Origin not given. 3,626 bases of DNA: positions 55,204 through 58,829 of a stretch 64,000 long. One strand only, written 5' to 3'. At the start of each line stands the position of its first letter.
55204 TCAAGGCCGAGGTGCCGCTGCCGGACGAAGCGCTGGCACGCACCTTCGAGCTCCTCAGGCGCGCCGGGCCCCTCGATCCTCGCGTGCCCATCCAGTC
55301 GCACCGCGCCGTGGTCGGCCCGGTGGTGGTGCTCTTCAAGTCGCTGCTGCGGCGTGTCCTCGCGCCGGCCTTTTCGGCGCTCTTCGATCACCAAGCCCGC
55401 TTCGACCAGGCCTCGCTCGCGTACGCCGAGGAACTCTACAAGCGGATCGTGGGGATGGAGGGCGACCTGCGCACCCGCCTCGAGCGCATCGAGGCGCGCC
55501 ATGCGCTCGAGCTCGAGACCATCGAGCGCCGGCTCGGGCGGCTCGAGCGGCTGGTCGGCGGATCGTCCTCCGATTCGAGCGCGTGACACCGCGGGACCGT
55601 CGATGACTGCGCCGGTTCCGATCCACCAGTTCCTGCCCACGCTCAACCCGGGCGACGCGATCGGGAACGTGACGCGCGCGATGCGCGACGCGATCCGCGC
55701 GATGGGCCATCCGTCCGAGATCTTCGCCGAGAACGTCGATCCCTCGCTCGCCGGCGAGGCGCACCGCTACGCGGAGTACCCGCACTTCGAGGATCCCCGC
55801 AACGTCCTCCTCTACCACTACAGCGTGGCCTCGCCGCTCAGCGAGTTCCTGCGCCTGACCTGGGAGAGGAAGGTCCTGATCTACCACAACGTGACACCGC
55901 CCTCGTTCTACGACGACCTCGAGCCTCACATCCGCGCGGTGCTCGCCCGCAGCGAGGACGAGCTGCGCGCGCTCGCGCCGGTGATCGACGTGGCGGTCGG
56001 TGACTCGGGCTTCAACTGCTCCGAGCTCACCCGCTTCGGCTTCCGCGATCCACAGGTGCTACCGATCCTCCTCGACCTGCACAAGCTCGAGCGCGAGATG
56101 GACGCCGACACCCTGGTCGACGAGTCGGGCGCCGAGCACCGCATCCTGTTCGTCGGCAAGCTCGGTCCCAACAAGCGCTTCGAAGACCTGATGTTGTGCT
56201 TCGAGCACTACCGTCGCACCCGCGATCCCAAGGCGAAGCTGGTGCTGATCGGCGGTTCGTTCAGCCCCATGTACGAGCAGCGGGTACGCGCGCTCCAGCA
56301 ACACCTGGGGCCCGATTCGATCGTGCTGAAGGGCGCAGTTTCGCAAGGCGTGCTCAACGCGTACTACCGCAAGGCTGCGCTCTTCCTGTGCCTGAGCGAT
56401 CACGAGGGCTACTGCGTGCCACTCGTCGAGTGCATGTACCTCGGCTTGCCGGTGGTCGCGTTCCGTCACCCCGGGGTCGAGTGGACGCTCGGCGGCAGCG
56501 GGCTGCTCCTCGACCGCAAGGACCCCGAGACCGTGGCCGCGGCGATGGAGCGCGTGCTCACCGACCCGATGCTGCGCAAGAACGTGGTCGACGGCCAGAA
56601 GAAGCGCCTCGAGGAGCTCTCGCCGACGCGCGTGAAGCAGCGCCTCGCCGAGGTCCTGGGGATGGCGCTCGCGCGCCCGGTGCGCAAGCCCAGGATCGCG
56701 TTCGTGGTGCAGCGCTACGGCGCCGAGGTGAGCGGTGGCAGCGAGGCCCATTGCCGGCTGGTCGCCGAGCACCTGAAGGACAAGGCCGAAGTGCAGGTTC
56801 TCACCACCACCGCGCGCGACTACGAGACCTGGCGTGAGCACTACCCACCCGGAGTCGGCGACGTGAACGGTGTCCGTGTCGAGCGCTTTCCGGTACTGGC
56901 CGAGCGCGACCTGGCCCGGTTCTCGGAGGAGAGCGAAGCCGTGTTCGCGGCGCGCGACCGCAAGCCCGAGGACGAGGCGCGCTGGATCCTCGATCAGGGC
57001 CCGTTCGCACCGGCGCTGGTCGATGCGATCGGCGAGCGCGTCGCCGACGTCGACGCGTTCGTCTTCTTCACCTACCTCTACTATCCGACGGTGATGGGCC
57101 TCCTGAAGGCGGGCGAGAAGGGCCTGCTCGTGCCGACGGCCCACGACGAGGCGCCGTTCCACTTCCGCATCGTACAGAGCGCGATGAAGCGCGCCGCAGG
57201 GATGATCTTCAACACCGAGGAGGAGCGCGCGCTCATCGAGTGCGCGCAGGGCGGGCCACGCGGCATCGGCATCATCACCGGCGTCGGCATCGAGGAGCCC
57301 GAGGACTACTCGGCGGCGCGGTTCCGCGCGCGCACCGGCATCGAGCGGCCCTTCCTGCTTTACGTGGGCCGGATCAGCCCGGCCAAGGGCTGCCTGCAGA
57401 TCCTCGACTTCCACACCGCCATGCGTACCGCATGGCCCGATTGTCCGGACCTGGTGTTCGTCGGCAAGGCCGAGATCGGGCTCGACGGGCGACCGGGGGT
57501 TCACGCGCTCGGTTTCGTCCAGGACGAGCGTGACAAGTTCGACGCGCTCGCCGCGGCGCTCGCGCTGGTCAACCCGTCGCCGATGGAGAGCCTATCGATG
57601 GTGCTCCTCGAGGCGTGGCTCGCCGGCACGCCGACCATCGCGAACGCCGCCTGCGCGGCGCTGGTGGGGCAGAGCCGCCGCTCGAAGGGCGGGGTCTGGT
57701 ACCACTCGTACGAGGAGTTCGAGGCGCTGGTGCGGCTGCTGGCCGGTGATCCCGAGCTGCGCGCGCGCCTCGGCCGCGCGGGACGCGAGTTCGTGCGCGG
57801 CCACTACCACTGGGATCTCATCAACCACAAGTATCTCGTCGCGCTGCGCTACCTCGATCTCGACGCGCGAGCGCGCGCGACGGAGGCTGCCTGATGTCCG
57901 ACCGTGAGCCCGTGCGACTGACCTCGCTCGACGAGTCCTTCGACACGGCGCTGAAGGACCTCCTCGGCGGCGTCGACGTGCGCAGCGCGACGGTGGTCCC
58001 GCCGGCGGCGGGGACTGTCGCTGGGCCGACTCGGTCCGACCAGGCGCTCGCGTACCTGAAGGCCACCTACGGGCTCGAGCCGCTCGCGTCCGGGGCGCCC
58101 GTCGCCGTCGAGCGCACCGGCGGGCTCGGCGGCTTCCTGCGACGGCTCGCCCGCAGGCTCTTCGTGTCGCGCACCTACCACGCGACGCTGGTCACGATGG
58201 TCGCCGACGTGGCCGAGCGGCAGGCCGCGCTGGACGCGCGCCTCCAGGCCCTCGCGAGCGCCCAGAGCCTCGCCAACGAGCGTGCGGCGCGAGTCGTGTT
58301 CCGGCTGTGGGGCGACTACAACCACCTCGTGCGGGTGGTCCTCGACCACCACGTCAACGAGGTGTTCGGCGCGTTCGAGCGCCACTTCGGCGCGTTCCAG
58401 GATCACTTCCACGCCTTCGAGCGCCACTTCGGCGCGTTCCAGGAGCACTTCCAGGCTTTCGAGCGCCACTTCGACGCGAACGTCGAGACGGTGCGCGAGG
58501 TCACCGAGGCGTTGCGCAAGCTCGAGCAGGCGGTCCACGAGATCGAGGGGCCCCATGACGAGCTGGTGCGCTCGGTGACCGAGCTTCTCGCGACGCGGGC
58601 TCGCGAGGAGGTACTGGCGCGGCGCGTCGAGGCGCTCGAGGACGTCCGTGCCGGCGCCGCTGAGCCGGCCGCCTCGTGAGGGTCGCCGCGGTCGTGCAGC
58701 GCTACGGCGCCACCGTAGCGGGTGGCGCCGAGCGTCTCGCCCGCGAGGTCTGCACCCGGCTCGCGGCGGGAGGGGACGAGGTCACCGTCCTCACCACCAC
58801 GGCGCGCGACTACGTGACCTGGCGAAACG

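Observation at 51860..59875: Glycan-assembly island built around a DPPR-synthase (UbiA) with a PHP phosphoesterase in place of the usual PAP2 phosphatase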

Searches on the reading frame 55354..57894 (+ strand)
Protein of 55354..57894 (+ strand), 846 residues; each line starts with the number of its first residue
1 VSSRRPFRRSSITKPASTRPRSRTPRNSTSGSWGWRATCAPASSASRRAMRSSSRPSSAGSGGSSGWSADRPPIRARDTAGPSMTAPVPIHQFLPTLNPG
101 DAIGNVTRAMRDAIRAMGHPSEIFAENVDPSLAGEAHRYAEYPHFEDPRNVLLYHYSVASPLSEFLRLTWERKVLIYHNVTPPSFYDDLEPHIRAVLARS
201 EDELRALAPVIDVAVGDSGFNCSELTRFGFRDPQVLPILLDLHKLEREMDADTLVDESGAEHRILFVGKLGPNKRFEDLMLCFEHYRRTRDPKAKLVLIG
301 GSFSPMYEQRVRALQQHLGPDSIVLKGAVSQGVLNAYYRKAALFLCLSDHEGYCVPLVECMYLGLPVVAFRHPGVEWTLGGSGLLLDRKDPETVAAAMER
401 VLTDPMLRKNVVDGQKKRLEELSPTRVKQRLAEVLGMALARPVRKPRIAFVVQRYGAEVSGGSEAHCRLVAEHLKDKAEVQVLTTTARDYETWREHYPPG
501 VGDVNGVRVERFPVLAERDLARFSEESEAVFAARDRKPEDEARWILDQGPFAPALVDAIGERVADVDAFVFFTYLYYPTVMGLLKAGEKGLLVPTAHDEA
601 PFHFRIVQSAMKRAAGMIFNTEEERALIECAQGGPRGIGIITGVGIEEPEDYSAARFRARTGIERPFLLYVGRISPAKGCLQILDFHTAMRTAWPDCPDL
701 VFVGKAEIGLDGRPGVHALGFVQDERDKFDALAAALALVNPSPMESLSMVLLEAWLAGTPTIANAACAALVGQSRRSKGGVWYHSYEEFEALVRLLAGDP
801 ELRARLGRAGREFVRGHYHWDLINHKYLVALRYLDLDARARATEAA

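Call 4: search_protein_families(library=pfam, proteins=[window:55354-57894:+], max_evalue=0.01)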
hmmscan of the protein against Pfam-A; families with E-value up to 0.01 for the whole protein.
window:55354-57894:+ (846 aa): 5 families
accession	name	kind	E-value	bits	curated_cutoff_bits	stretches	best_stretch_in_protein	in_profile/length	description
PF00534.26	Glycos_transf_1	-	7.2e-37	127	26.4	2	261-417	15-171/172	Glycosyl transferases group 1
PF13692.12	Glyco_trans_1_4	-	5.2e-34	118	27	2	262-404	2-142/142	Glycosyl transferases group 1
PF13524.12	Glyco_trans_1_2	-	3.5e-10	40.4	25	1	715-821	28-136/144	Glycosyl transferase-like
PF20706.3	GT4-conflict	-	9.8e-08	31.8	26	1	252-382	193-323/385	Family 4 Glycosyltransferase in conflict systems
PF13439.12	Glyco_transf_4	-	0.0011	19.4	28.5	0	461-522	2-56/170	Glycosyltransferase Family 4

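Call 6: search_protein_families(library=ncbifam, proteins=[window:55354-57894:+], max_evalue=0.01)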
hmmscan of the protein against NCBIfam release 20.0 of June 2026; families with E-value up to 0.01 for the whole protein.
window:55354-57894:+ (846 aa): 24 families
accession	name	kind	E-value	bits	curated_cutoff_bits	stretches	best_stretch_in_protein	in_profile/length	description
NF041876.1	EPS_EpsE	equivalog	2.6e-22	79.6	400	2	234-420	189-377/389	exopolysaccharide biosynthesis GT4 family glycosyltransferase EpsE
NF038229.1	Glyco4_Geo_Pelo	equivalog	5.4e-20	71.7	400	2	262-436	162-334/338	GPMC system family 4 glycosyltransferase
TIGR04047.1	MSMEG_0565_glyc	hypoth_equivalog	7.3e-20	71.4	259.85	1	262-409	194-346/373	MSMEG_0565 family glycosyltransferase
TIGR03449.1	mycothiol_MshA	equivalog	5.1e-18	65.2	462.5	2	262-437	221-402/406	D-inositol-3-phosphate glycosyltransferase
TIGR02149.1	glgA_Coryne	subfamily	3.9e-16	59.2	302.4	2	651-827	188-383/391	glycogen synthase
NF012028.0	PRK15484.1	subfamily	1e-14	54.5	618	1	259-435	191-375/380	lipopolysaccharide N-acetylglucosaminyltransferase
NF038295.1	EPS_HpsP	equivalog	2e-14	53.4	550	2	719-830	273-383/388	hormogonium polysaccharide biosynthesis glycosyltransferase HpsP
TIGR03088.1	stp2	hypoth_equivalog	7.6e-12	45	409.05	2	260-419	193-353/374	TIGR03088 family PEP-CTERM/XrtA system glycosyltransferase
NF053787.1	GlcN_PG_synth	equivalog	2.1e-11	43.3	480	2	656-827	186-352/361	N-acetylglucosaminyl phosphatidylglycerol synthase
TIGR03999.1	thiol_BshA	equivalog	2.9e-10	39.6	273.7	1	235-417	171-351/375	N-acetyl-alpha-D-glucosaminyl L-malate synthase BshA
TIGR04157.1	glyco_rSAM_CFB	subfamily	1.3e-09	37.5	400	1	261-376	227-336/406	TIGR04157 family glycosyltransferase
NF041010.1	glycosy_Agl16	equivalog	1.4e-09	37.3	575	1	664-826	180-343/352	glycosylation protein Agl16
NF050056.1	ProtGlycPglH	equivalog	2.1e-09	37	600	1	259-434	177-349/354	GalNAc-alpha-(1->4)-GalNAc-alpha-(1->3)-diNAcBac-PP-undecaprenol alpha-1,4-N-acetyl-D-galactosaminyltransferase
NF047684.1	TeichurnBiosyTuaC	equivalog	1e-08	34.6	550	1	230-414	184-364/391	teichuronic acid biosynthesis protein TuaC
TIGR04348.1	TIGR04348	equivalog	2.6e-08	33.3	300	1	260-435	136-308/310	selenoneine biosynthesis selenosugar synthase SenB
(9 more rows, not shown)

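Call 37: find_homologous_proteins(query=window:55603-57891:+, max_evalue=1e-20)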
Query window:55603-57891:+ (763 aa): 86 proteins with E <= 1e-20 among 8000 candidates.
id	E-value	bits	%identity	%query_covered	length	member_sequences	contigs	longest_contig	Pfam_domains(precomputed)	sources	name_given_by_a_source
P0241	0.0e+0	1672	95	99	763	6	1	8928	PF00534.27,PF13524.13,PF20706.4,PF13692.13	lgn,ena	-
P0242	0.0e+0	1508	86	99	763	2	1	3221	PF00534.27,PF13524.13,PF20706.4,PF13692.13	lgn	-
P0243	1.7e-160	554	37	45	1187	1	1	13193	PF00534.27,PF13579.13,PF13439.13,PF20706.4,PF13692.13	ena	-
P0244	7.9e-158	545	36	46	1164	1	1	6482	PF00534.27,PF13439.13,PF20706.4,PF13692.13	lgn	-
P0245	9.1e-137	476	38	97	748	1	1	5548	PF00534.27,PF13524.13,PF13439.13,PF20706.4,PF13692.13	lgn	-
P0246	2.9e-134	467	38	97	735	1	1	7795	PF00534.27,PF13524.13,PF13439.13,PF20706.4,PF13692.13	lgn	-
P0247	2.2e-133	464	38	97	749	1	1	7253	PF00534.27,PF13524.13,PF13439.13,PF20706.4,PF13692.13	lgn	-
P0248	2.2e-131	458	37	97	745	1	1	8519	PF00534.27,PF13524.13,PF13439.13,PF20706.4,PF13692.13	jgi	jgi:glycosyltransferase involved in cell wall biosynthesis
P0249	1.2e-130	455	37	97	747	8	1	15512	PF00534.27,PF13524.13,PF20706.4,PF13692.13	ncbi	-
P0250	6.4e-130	453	38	98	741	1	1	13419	PF00534.27,PF13524.13,PF20706.4,PF13692.13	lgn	-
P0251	5.6e-129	450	39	97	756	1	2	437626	PF00534.27,PF13524.13,PF13439.13,PF20706.4,PF13692.13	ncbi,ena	-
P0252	9.3e-129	449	40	48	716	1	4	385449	PF00534.27,PF20706.4,PF13692.13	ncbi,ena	-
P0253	2.7e-125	438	36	98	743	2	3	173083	PF00534.27,PF13524.13,PF20706.4,PF13692.13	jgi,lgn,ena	-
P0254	3.7e-124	434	37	98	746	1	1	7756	PF00534.27,PF13524.13,PF20706.4,PF13692.13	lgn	-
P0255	8.6e-122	426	36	92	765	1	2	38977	PF00534.27,PF13524.13,PF20706.4,PF13692.13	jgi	jgi:glycosyltransferase involved in cell wall biosynthesis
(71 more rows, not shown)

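Call 38: find_encoding_contigs(protein=P0251, flank=9000, max_places=1)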
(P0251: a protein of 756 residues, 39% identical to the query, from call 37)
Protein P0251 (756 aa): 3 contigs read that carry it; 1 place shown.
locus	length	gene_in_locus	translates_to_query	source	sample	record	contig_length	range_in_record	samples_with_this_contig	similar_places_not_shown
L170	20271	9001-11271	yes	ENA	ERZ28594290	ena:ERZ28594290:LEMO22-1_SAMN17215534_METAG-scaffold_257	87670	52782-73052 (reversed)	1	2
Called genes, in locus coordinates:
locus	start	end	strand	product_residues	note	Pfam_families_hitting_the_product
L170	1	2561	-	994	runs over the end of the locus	PF00176:SNF2-rel_dom, PF00271:Helicase_C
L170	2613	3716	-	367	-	PF13439:Glyco_transf_4, PF13579:Glyco_trans_4_4, PF20706:GT4-conflict, PF00534:Glycos_transf_1, PF13692:Glyco_trans_1_4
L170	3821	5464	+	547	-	PF00069:Pkinase, PF06293:Kdo (weak), PF07714:PK_Tyr_Ser-Thr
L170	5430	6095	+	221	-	PF00515:TPR_1 (faint), PF07719:TPR_2 (faint), PF13176:TPR_7 (faint), PF13428:TPR_14 (faint), PF13432:TPR_16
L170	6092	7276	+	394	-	-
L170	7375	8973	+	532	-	PF07690:MFS_1, PF00854:PTR2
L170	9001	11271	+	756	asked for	PF13439:Glyco_transf_4 (faint), PF20706:GT4-conflict (faint), PF00534:Glycos_transf_1, PF13692:Glyco_trans_1_4, PF00534:Glycos_transf_1, PF13692:Glyco_trans_1_4, PF13524:Glyco_trans_1_2 (weak)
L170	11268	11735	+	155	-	-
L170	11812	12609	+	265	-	PF01061:ABC2_membrane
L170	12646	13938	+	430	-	PF00005:ABC_tran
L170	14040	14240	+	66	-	-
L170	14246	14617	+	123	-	PF01850:PIN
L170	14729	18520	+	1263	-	PF27156:RP005_N, PF07992:Pyr_redox_2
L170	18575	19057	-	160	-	PF00578:AhpC-TSA, PF08534:Redoxin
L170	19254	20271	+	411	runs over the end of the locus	PF02771:Acyl-CoA_dh_N, PF02770:Acyl-CoA_dh_M, PF00441:Acyl-CoA_dh_1, PF08028:Acyl-CoA_dh_2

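Call 39: find_encoding_contigs(protein=P0253, flank=9000, max_places=1)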
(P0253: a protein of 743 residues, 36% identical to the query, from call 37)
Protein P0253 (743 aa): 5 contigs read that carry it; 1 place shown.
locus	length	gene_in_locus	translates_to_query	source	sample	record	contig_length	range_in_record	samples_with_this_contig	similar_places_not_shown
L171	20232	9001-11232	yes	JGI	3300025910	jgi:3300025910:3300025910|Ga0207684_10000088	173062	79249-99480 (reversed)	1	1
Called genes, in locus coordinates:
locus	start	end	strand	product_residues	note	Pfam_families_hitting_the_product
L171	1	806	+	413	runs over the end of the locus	PF01757:Acyl_transf_3, PF07786:HGSNAT_cat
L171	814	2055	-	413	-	PF02515:CoA_transf_3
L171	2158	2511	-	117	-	-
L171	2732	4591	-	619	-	PF00149:Metallophos, PF02872:5_nucleotid_C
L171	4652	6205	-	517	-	PF09594:GT87, PF13231:PMT_2 (weak)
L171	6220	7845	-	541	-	PF03901:Glyco_transf_22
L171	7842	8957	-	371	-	PF13439:Glyco_transf_4, PF13579:Glyco_trans_4_4, PF20706:GT4-conflict, PF00534:Glycos_transf_1, PF13692:Glyco_trans_1_4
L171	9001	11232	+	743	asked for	PF00534:Glycos_transf_1, PF13692:Glyco_trans_1_4, PF13524:Glyco_trans_1_2 (weak), PF20706:GT4-conflict (weak), PF00534:Glycos_transf_1, PF13692:Glyco_trans_1_4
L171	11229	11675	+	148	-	-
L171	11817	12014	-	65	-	-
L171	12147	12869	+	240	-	PF01061:ABC2_membrane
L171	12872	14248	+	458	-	PF00005:ABC_tran, PF14524:Wzt_C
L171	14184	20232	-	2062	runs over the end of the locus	PF07021:MetW, PF08241:Methyltransf_11, PF08242:Methyltransf_12, PF13489:Methyltransf_23, PF13649:Methyltransf_25, PF13847:Methyltransf_31, PF13692:Glyco_trans_1_4, PF08241:Methyltransf_11, +8 more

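Call 55: search_solved_structures(query=window:55603-57891:+, max_evalue=0.00001)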
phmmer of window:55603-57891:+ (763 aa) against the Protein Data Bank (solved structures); distinct sequences matched with E-value up to 0.00001: 2.
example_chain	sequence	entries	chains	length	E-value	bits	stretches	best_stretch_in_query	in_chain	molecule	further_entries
6kih_A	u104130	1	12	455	2.4e-09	39.2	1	168-339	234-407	Tll1590 protein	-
2f9f_A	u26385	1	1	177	3.1e-06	28.9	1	182-323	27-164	first mannosyl transferase (wbaZ-1)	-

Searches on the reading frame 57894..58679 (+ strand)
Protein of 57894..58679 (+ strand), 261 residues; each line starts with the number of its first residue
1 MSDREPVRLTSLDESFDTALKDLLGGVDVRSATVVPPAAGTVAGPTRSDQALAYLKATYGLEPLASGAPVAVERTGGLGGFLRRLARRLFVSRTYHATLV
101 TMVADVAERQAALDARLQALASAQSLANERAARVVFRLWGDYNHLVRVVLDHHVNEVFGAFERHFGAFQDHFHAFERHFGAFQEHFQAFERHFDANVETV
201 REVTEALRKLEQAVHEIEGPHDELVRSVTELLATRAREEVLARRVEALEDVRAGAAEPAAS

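Call 4: search_protein_families(library=pfam, proteins=[window:57894-58679:+], max_evalue=0.01)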
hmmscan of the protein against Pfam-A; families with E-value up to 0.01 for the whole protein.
window:57894-58679:+ (261 aa): 2 families
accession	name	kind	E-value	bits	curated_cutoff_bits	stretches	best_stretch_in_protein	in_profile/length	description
PF18595.6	Nuf2_DHR10-like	-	0.0029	18.1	28.4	1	178-249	20-91/117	Nuf2, DHR10-like domain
PF06046.19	Sec6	-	0.005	15.9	29.7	1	92-184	26-117/537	Exocyst complex component Sec6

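Call 6: search_protein_families(library=ncbifam, proteins=[window:57894-58679:+], max_evalue=0.01)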
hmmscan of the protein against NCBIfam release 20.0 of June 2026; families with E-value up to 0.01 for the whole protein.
window:57894-58679:+ (261 aa): 1 family
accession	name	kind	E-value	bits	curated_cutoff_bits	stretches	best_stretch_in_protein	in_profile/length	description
NF038350.1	taxis_HmpF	equivalog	0.0023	16.4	200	0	176-255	172-248/553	pilus motility taxis protein HmpF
